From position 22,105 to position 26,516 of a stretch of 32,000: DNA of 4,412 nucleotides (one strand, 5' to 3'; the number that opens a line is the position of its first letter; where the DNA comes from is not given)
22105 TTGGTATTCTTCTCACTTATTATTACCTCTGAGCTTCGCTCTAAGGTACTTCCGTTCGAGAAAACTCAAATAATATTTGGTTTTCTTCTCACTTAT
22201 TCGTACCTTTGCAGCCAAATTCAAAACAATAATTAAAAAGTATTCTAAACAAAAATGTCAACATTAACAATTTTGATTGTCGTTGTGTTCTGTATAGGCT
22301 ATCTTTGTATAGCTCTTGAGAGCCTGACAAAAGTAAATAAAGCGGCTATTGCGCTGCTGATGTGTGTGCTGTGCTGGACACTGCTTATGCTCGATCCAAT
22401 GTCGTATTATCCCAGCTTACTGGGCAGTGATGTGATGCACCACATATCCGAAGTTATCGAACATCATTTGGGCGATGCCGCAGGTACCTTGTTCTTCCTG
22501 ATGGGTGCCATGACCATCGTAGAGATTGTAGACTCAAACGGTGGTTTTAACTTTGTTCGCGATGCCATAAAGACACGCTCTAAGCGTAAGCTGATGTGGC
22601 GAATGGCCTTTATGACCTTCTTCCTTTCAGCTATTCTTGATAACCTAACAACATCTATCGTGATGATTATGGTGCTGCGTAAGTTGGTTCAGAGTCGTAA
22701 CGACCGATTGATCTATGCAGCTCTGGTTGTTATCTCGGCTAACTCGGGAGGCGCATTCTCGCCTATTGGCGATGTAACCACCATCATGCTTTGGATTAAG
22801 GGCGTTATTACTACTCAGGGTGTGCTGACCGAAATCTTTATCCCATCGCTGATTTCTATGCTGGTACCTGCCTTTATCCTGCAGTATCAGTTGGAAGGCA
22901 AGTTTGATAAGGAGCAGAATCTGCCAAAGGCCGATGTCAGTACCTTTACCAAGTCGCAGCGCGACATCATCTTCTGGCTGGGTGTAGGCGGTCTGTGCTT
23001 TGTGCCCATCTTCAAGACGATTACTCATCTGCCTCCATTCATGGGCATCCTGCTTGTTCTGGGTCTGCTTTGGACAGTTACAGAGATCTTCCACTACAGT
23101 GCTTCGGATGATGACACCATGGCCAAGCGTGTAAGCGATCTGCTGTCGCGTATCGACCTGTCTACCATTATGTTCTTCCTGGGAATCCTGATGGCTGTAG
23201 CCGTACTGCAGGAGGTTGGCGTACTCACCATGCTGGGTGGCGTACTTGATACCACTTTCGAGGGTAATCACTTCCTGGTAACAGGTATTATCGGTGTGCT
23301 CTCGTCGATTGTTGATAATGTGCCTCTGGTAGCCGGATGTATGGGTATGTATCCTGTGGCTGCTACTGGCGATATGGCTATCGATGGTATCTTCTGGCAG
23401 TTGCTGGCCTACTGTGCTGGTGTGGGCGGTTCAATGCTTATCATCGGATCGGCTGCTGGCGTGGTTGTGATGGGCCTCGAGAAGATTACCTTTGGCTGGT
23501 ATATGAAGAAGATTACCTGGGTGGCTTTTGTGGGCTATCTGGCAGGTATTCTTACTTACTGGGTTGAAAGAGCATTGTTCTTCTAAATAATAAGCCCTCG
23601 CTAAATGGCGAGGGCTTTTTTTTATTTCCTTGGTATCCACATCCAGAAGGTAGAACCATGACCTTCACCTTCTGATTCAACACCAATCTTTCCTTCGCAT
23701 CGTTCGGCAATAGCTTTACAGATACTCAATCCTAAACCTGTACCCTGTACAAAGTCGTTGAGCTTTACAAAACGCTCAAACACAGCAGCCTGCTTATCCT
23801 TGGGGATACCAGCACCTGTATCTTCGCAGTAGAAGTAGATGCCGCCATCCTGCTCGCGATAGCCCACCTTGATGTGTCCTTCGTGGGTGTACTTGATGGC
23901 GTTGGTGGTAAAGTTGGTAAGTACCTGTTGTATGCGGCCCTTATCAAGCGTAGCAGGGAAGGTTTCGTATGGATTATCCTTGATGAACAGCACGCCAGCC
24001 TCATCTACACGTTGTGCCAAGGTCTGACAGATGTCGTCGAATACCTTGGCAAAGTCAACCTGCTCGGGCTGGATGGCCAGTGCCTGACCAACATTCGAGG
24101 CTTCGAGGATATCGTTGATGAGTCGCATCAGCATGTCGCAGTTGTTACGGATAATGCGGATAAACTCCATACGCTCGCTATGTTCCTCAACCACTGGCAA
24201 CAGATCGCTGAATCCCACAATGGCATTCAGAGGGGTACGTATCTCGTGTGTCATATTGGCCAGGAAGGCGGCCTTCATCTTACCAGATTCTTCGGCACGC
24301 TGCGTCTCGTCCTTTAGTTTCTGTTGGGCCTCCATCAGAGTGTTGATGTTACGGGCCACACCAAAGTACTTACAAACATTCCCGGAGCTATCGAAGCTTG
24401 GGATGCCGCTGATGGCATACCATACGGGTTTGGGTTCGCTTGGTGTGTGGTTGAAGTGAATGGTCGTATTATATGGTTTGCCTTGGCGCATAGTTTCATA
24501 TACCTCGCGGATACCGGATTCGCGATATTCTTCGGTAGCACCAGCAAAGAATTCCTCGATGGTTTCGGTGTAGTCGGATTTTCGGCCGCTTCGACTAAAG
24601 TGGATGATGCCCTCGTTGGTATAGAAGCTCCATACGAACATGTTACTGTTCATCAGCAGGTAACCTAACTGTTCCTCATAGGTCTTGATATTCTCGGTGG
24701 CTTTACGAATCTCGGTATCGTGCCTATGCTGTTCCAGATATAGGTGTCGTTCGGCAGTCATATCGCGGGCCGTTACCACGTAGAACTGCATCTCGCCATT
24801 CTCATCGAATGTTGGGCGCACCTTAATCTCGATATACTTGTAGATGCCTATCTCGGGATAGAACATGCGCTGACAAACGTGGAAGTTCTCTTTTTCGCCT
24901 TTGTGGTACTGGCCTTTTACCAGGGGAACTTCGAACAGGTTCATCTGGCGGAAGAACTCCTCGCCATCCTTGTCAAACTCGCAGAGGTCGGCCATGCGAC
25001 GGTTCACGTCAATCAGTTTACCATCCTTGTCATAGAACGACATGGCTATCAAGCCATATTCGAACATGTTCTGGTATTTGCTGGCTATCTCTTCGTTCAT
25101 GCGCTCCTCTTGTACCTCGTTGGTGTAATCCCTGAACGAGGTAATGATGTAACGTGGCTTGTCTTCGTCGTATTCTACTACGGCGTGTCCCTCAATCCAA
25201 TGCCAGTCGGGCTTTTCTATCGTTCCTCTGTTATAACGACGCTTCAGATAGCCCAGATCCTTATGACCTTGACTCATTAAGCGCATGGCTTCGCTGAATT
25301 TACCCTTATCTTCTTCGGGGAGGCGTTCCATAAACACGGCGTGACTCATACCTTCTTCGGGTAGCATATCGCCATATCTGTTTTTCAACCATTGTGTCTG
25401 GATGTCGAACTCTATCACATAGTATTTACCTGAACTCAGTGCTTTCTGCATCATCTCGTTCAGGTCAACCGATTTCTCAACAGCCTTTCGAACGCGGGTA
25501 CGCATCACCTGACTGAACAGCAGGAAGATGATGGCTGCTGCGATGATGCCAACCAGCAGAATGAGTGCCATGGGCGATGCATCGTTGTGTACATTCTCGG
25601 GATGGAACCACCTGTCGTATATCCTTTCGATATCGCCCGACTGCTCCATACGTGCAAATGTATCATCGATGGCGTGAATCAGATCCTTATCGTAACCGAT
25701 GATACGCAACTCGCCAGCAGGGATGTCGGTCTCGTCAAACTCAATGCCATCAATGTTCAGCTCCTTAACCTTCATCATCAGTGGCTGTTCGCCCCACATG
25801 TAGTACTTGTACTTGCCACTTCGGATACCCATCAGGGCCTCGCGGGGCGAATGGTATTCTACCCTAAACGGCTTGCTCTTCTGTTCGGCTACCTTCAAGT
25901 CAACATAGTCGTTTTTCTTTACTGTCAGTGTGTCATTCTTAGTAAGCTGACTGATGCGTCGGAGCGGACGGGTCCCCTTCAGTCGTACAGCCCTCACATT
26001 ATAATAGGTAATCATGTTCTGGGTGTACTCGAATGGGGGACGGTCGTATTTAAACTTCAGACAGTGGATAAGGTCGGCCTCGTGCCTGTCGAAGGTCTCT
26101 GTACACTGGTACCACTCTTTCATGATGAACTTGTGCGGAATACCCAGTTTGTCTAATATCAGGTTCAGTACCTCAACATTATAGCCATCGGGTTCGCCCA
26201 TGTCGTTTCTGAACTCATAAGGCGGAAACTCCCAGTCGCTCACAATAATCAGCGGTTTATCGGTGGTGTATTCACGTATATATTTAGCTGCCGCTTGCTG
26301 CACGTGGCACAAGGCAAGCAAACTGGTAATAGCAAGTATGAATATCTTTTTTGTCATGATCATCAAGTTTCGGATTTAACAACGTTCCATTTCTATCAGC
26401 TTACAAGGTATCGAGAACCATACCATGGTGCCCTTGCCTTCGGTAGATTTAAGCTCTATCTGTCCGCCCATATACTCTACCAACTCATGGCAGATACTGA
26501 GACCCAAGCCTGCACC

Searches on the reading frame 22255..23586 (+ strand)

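Call 93: search_protein_families(library=pfam, proteins=[window:22255-23586:+], max_evalue=0.00001)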
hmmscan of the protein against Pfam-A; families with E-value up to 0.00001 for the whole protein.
window:22255-23586:+ (443 aa): 1 family
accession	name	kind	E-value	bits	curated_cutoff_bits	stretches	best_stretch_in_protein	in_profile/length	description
PF03600.22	CitMHS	-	1.3e-39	136.7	31.9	1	19-377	4-327/336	Citrate transporter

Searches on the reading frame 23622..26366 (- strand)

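Call 93: search_protein_families(library=pfam, proteins=[window:23622-26366:-], max_evalue=0.00001)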
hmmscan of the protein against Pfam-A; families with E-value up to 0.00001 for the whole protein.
window:23622-26366:- (914 aa): 5 families
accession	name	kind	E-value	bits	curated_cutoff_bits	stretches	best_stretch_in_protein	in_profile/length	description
PF02518.31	HATPase_c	-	1.2e-23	84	26.4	1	808-913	2-109/111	Histidine kinase-, DNA gyrase B-, and HSP90-like ATPase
PF00512.31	HisKA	-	4.3e-15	55.9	26.9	1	698-758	2-62/66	His Kinase A (phospho-acceptor) domain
PF00497.25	SBP_bac_3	-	3.7e-14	53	26.4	1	39-255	1-131/132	Bacterial extracellular solute-binding proteins, family 3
PF13426.13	PAS_9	-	1.6e-10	41.6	27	0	603-675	36-102/103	PAS domain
PF08448.16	PAS_4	-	1.7e-08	35.1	23.1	0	511-540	80-109/110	PAS fold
